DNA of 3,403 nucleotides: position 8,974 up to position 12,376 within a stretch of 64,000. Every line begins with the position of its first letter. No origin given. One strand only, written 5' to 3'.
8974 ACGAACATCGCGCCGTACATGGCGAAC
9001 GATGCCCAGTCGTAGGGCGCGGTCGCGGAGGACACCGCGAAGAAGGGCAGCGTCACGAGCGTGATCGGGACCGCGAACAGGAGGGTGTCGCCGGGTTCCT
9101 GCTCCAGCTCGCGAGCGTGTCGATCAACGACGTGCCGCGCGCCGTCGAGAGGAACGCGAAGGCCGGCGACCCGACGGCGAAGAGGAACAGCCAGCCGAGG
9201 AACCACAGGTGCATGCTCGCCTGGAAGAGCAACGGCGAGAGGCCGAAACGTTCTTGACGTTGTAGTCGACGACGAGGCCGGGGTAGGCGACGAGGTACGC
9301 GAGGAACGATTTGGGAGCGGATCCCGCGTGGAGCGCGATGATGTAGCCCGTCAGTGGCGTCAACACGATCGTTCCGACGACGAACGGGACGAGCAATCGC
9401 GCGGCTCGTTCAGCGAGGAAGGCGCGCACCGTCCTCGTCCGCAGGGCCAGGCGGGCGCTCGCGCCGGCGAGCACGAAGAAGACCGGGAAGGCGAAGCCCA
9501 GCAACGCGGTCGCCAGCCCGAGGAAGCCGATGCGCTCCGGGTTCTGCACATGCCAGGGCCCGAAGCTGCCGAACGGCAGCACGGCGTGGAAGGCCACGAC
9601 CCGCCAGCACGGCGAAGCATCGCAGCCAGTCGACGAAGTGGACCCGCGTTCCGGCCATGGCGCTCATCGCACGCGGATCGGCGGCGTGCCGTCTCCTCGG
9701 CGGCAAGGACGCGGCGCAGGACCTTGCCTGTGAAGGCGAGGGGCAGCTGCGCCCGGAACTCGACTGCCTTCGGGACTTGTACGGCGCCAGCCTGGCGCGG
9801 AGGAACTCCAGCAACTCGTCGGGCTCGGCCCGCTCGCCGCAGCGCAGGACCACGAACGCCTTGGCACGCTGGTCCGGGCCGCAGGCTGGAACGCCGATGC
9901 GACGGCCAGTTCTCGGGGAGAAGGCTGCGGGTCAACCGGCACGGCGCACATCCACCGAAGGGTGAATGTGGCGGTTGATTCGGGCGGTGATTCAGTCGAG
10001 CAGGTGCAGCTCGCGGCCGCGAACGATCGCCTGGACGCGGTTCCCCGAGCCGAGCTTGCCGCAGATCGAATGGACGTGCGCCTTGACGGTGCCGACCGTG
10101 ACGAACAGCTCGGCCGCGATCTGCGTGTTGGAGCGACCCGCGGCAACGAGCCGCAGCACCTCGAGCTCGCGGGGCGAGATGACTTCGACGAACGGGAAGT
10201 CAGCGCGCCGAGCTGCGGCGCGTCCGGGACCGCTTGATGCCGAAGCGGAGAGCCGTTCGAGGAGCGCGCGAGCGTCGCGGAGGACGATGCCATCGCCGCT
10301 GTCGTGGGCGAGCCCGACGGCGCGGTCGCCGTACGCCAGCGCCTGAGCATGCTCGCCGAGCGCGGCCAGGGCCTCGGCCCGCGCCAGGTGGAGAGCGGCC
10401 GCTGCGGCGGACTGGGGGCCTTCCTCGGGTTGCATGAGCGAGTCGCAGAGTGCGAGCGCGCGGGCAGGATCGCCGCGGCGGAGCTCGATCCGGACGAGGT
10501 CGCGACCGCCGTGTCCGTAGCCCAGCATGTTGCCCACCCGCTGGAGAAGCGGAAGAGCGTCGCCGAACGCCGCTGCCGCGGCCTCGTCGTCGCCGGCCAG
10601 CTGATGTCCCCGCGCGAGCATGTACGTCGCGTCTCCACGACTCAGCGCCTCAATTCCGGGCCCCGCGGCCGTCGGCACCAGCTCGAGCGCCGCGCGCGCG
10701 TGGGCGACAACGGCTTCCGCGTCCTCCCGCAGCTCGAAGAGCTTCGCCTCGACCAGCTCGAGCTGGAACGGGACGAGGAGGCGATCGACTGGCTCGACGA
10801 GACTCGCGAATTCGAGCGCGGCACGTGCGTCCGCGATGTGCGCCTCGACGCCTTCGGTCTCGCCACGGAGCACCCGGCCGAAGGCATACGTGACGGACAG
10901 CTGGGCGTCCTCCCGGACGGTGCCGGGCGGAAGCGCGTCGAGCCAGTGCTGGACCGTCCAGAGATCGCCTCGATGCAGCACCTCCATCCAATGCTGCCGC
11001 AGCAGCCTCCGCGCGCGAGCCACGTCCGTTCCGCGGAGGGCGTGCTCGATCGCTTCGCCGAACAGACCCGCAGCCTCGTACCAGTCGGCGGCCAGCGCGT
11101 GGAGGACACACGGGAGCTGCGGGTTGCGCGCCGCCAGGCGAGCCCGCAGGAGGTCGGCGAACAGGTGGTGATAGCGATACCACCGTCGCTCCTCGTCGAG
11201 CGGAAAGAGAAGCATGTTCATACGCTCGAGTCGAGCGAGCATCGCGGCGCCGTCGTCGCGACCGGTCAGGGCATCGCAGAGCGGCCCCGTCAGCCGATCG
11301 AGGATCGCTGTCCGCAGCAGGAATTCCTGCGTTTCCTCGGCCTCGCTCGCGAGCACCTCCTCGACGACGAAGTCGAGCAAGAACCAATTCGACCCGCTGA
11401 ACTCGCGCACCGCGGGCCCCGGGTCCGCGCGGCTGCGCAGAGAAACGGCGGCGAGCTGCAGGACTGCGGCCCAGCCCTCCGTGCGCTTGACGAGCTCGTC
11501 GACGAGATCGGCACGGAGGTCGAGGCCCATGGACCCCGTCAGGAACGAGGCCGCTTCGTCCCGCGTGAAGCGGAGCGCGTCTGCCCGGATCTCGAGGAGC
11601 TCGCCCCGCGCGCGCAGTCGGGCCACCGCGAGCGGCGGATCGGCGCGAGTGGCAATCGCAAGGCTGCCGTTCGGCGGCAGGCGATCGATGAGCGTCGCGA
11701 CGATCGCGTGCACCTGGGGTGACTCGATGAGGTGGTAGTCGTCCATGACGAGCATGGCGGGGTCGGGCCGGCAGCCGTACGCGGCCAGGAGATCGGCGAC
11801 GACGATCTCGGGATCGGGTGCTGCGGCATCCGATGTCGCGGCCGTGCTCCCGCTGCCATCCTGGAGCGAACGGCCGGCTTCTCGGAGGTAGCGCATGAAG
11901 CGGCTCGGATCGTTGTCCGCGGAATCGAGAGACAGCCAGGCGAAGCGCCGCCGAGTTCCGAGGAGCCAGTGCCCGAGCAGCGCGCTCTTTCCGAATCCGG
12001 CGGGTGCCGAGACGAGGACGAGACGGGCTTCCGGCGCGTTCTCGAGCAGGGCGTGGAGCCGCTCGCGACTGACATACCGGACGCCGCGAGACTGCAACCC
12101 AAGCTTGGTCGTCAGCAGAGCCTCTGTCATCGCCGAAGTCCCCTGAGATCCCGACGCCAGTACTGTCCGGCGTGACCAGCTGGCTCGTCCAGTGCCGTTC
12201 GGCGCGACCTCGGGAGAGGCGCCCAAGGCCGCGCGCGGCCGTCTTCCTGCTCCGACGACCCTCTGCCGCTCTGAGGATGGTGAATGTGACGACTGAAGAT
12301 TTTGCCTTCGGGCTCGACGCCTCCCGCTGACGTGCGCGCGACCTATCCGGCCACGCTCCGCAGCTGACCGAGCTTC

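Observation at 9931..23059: Six copies of an unassigned ~50-nt hairpin-forming leader motif in front of accessory operons (candidate cis-regulatory RNA or operator)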

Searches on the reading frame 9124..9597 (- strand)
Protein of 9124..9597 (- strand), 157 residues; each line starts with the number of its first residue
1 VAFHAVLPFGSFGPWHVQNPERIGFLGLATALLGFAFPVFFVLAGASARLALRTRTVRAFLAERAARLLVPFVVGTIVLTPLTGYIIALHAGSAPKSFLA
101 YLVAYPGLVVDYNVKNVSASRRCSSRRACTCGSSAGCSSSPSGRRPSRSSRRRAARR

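Call 12: search_protein_families(library=pfam, proteins=[window:9124-9597:-], max_evalue=0.01)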
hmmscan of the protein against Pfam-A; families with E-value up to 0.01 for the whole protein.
window:9124-9597:- (157 aa): 1 family
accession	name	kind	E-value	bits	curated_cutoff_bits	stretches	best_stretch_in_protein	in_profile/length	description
PF01757.29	Acyl_transf_3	-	1.4e-08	34.6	31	1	2-100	17-111/326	Acyltransferase domain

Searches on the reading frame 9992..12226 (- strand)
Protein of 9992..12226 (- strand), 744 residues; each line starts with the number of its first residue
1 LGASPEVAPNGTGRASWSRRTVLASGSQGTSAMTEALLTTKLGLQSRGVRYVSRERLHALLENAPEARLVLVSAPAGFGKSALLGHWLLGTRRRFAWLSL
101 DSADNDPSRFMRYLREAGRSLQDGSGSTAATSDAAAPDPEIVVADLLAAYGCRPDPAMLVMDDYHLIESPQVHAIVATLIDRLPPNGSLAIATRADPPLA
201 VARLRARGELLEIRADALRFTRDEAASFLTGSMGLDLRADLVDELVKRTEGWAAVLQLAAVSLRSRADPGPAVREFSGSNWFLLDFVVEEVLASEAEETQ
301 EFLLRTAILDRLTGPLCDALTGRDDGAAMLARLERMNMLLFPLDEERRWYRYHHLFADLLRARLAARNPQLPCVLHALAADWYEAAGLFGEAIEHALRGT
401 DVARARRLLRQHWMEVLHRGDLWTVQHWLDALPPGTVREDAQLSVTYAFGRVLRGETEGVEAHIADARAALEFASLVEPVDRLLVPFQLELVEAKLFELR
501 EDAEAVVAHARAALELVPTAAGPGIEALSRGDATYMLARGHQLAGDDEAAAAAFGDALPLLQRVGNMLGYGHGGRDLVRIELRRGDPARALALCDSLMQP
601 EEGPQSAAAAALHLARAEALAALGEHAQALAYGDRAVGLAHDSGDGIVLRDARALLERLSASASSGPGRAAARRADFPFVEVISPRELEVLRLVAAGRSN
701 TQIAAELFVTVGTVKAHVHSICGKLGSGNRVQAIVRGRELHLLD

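Call 11: search_protein_families(library=pfam, proteins=[window:9992-12226:-], max_evalue=0.01)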
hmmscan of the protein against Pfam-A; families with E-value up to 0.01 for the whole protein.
window:9992-12226:- (744 aa): 4 families
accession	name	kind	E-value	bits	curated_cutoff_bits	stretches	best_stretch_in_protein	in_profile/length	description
PF00196.25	GerE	-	2.3e-16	59.6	23.5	1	682-735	2-55/57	Bacterial regulatory proteins, luxR family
PF13191.12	AAA_16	-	1.8e-05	25.8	32.6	1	55-189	10-164/167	AAA ATPase domain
PF13384.12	HTH_23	-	0.0027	17.9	24.6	0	688-715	8-35/50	Homeodomain-like domain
PF08281.18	Sigma70_r4_2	-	0.0047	17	25.7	0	684-719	12-48/54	Sigma-70, region 4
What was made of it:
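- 9992..12226 (-): LAL regulator, the presumed binding protein. It has a MalT-like STAND NTPase region and a C-terminal GerE/LuxR helix-turn-helix. Call 11: GerE 2.3e-16, AAA_16.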

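Call 61: search_solved_structures(query=window:9992-12226:-, max_evalue=0.001)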
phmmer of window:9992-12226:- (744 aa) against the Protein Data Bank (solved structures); distinct sequences matched with E-value up to 0.001: 24.
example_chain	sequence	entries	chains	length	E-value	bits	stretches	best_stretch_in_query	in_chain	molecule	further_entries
8bob_C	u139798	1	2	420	3.8e-57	197.5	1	38-447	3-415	HTH-type transcriptional regulator MalT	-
4wt0_B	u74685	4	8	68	6.3e-10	41.5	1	681-736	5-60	Response regulator receiver domain protein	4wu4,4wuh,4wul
4wsz_A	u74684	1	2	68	3.1e-09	39.2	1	681-736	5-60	Response regulator receiver domain protein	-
5hev_A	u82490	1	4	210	5.5e-09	38.3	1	664-735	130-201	Response regulator protein VraR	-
2rnj_A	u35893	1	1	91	1.1e-08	37.4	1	672-740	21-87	Response regulator protein vraR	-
7ve4_A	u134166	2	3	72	1.4e-08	37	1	679-740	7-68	DNA-binding response regulator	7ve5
4yn8_A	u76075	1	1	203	1.6e-08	36.8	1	669-742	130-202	Response regulator ChrA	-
4gvp_A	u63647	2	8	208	1.1e-07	34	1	679-739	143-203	Response regulator protein vraR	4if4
7ve6_A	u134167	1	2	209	1.2e-07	34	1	679-739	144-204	Response regulator protein VraR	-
3kln_A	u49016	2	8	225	1.5e-07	33.6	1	682-737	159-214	Transcriptional regulator, LuxR family | Transcriptional regulator VpsT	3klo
7x1k_A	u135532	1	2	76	8.6e-07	31.1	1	680-736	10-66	Chemotaxis protein CheY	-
4ldz_A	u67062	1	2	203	2e-06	29.9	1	680-739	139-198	Transcriptional regulatory protein DesR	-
3clo_A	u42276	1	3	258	8.3e-06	27.8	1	681-740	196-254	Transcriptional regulator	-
8u3b_G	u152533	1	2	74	1.3e-05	27.2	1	681-735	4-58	Nitrate/nitrite response regulator protein NarL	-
1je8_A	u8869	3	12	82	1.3e-05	27.1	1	680-735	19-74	Nitrate/Nitrite Response Regulator Protein NARL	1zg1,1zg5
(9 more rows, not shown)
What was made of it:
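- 9992..12226 (-): Call 61: MalT 8bob E = 3.8e-57; NarL, VraR and GerE helix-turn-helix hits.
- Closest known: LuxR/TraR-type lux-box promoters and NarL 7-2-7 sites. Same: The helix-turn-helix matches NarL, VraR and GerE structures (call 61).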

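Call 63: search_protein_families(library=ncbifam, proteins=[window:9992-12226:-], max_evalue=0.01)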
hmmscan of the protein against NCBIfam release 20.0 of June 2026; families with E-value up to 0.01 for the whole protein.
window:9992-12226:- (744 aa): 19 families
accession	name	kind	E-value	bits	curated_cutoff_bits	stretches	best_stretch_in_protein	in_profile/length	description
NF003420.0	PRK04841.1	equivalog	5.4e-104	349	537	2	37-520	2-485/903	HTH-type transcriptional regulator MalT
TIGR03020.2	EpsA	equivalog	2e-11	44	170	1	656-736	167-244/247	XrtB/PEP-CTERM-associated transcriptional regulator EpsA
NF047785.1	respo_reg_MadR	equivalog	1.2e-10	41.1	300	1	681-737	147-203/209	MadR family response regulator transcription factor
NF052366.1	photon_PedR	equivalog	1.2e-08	35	120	1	683-733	3-53/74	photosynthetic electron transport-dependent transcriptional regulator PedR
NF007935.0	PRK10651.1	equivalog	2.3e-08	33.5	250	1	679-735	152-208/216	two-component system response regulator NarL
NF041830.1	RR_TF_ErdR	exception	6.2e-08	32.6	390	1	682-735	150-203/213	response regulator transcription factor ErdR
NF007505.1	PRK10100.1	equivalog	1.1e-07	31.8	250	1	683-735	145-197/204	biofilm master transcriptional regulator CsgD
NF007708.0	PRK10403.1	equivalog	1.4e-07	31.2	343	1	672-735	144-206/215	nitrate/nitrite response regulator protein NarP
TIGR03541.1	reg_near_HchA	equivalog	3.6e-07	29.9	215.6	1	680-735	169-224/232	PA1136 family autoinducer-binding transcriptional regulator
NF052415.1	T3SS_chap_SctY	equivalog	7.3e-07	29.7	70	1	577-635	46-102/106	type III secretion apparatus assembly chaperone SctY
NF052445.1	RespRegMctR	equivalog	3.6e-06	26.5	300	1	681-726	143-188/205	two-component system response regulator MctR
NF047403.1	TransRegVisR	equivalog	4.6e-06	26.2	300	1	680-736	156-212/220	transcriptional regulator VisR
NF041673.1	transregRamA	equivalog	5e-06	25.8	500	1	683-740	219-276/280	acetate metabolism transcriptional regulator RamA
NF007403.0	PRK09935.1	equivalog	8e-06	25.6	271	1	680-734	147-201/210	fimbria biosynthesis transcriptional regulator FimZ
NF041232.1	BagY_FevT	exception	1.2e-05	24.4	700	1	683-731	297-345/367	LuxR family transcriptional regulator BagY/FevT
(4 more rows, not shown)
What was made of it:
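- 9992..12226 (-): Call 63: NF003420 MalT 349 bits, below the 537 cut-off.
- The regulator is MalT-like with a NarL/GerE-type helix-turn-helix (calls 11, 61, 63).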
